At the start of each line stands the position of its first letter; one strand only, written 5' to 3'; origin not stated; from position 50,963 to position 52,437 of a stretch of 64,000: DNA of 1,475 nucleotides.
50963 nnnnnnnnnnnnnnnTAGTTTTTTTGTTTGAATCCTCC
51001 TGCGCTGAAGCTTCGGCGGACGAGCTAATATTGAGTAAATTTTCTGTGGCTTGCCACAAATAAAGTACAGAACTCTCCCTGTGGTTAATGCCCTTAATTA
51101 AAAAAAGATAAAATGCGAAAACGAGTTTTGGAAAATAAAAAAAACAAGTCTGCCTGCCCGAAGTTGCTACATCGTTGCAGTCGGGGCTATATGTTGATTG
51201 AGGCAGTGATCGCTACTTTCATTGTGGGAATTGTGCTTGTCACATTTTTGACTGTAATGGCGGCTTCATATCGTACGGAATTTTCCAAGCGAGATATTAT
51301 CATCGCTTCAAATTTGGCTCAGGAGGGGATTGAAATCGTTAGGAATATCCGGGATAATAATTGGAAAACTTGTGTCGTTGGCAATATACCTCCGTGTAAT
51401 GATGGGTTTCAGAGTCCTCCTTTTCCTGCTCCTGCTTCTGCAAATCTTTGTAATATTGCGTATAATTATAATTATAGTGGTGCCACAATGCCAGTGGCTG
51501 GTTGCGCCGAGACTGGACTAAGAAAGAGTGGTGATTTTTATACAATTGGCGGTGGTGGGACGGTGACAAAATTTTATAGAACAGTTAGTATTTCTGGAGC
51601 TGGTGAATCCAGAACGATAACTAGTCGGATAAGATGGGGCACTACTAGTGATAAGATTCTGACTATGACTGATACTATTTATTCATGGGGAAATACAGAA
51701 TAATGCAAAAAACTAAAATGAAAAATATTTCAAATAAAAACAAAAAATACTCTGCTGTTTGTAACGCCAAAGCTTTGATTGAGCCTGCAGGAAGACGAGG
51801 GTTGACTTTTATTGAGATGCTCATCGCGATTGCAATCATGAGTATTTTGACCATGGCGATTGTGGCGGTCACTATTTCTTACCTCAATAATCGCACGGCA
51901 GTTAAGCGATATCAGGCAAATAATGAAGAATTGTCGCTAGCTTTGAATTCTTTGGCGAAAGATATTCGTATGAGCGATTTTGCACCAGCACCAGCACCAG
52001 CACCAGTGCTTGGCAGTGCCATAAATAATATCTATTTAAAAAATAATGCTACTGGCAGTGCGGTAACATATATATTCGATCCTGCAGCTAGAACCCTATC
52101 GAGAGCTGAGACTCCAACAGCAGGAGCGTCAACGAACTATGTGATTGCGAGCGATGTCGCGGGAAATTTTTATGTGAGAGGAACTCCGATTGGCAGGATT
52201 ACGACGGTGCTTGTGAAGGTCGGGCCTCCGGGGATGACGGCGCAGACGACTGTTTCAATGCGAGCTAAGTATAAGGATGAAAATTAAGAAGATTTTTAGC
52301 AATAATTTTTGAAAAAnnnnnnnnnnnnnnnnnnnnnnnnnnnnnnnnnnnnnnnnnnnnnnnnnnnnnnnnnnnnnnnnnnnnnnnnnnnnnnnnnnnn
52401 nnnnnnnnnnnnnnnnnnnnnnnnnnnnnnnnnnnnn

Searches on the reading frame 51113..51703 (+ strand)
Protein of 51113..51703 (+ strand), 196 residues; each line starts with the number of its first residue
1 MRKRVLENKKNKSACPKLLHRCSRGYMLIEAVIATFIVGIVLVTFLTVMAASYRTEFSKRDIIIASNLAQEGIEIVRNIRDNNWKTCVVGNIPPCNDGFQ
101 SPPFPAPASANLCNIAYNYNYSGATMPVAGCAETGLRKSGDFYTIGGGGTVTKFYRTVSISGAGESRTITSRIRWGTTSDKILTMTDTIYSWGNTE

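Call 4: search_protein_families(library=pfam, proteins=[window:51113-51703:+], max_evalue=1)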
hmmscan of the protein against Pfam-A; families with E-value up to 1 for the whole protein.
window:51113-51703:+ (196 aa): 1 family
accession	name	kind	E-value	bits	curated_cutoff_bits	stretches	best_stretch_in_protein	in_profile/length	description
PF20382.3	DUF6677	-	0.12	13.4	24.3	1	18-82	16-75/116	Family of unknown function (DUF6677)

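Call 6: search_protein_families(library=ncbifam, proteins=[window:51113-51703:+], max_evalue=1)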
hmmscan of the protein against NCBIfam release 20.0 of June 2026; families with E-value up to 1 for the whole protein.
window:51113-51703:+ (196 aa): 3 families
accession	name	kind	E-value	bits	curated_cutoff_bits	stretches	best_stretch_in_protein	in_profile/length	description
NF041013.1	T4P_ComGE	equivalog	9.4e-05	22.4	49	1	23-74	3-54/83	competence type IV pilus minor pilin ComGE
TIGR02523.1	type_IV_pilV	equivalog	0.0049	17.4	52.2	1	24-78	2-56/139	type IV pilus modification protein PilV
NF038303.1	EPS_HpsB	equivalog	0.018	15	150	1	24-78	3-57/211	hormogonium polysaccharide secretion pseudopilin HpsB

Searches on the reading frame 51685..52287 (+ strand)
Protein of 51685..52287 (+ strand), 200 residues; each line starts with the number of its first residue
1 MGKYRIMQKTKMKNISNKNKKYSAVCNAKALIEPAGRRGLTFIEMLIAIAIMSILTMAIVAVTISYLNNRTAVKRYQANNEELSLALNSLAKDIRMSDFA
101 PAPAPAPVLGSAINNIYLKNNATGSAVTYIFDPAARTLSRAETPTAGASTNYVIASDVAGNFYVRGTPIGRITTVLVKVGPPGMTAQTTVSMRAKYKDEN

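Call 4: search_protein_families(library=pfam, proteins=[window:51685-52287:+], max_evalue=1)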
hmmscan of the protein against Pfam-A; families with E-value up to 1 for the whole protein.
window:51685-52287:+ (200 aa): 2 families
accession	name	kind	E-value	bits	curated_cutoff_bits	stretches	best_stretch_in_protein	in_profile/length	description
PF07963.17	N_methyl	-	2.4e-06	27.3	21.2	1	37-59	4-26/27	Prokaryotic N-terminal methylation motif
PF15833.10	DUF4714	-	0.026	15.1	27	1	28-93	72-139/149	Domain of unknown function (DUF4714)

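Call 6: search_protein_families(library=ncbifam, proteins=[window:51685-52287:+], max_evalue=1)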
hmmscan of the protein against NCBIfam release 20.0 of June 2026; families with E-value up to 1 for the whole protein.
window:51685-52287:+ (200 aa): 17 families
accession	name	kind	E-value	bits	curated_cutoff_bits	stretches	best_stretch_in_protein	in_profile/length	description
TIGR01711.1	gspJ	equivalog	4.2e-06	26.7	64.85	1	38-95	1-58/192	type II secretion system minor pseudopilin GspJ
NF007848.0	PRK10557.1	equivalog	7.8e-06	25.3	120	1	35-99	8-72/192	prepilin peptidase-dependent protein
TIGR02532.1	IV_pilin_GFxxxE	domain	7.1e-05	22.5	16.3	1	37-59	1-23/24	prepilin-type N-terminal cleavage/methylation domain-containing protein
NF041002.1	pilin_ComGF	equivalog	0.00017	21.9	80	1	38-99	2-61/139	competence type IV pilus minor pilin ComGF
NF041013.1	T4P_ComGE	equivalog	0.00093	19.3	49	1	38-79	4-45/83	competence type IV pilus minor pilin ComGE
TIGR01707.1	gspI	equivalog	0.0052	17.2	44.35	1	39-77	1-36/101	type II secretion system minor pseudopilin GspI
NF040999.1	pilin_ComGC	equivalog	0.0075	16.4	75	1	38-60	2-24/84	competence type IV pilus major pilin ComGC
NF041775.1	typeIV_PilA_Myxo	equivalog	0.011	15.7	400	1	37-111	10-84/214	type IV pilin protein PilA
NF038304.1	EPS_HpsC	equivalog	0.011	15.3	200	1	36-95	19-78/318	hormogonium polysaccharide secretion pseudopilin HpsC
TIGR01708.2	typeII_sec_gspH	equivalog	0.015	15.3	80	1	38-64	2-28/169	type II secretion system minor pseudopilin GspH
TIGR01710.1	typeII_sec_gspG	equivalog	0.02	14.9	88.85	1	38-93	1-55/134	type II secretion system major pseudopilin GspG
NF007862.0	PRK10574.1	equivalog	0.021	15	138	1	37-68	4-35/145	prepilin peptidase-dependent pilin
TIGR02599.1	TIGR02599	subfamily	0.075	12.2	256.5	1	39-82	1-44/361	Verru_Chthon cassette protein C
NF007800.0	PRK10506.1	equivalog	0.1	12.5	158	1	37-58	8-29/163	prepilin peptidase-dependent protein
TIGR02523.1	type_IV_pilV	equivalog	0.12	12.8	52.2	1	38-124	2-83/139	type IV pilus modification protein PilV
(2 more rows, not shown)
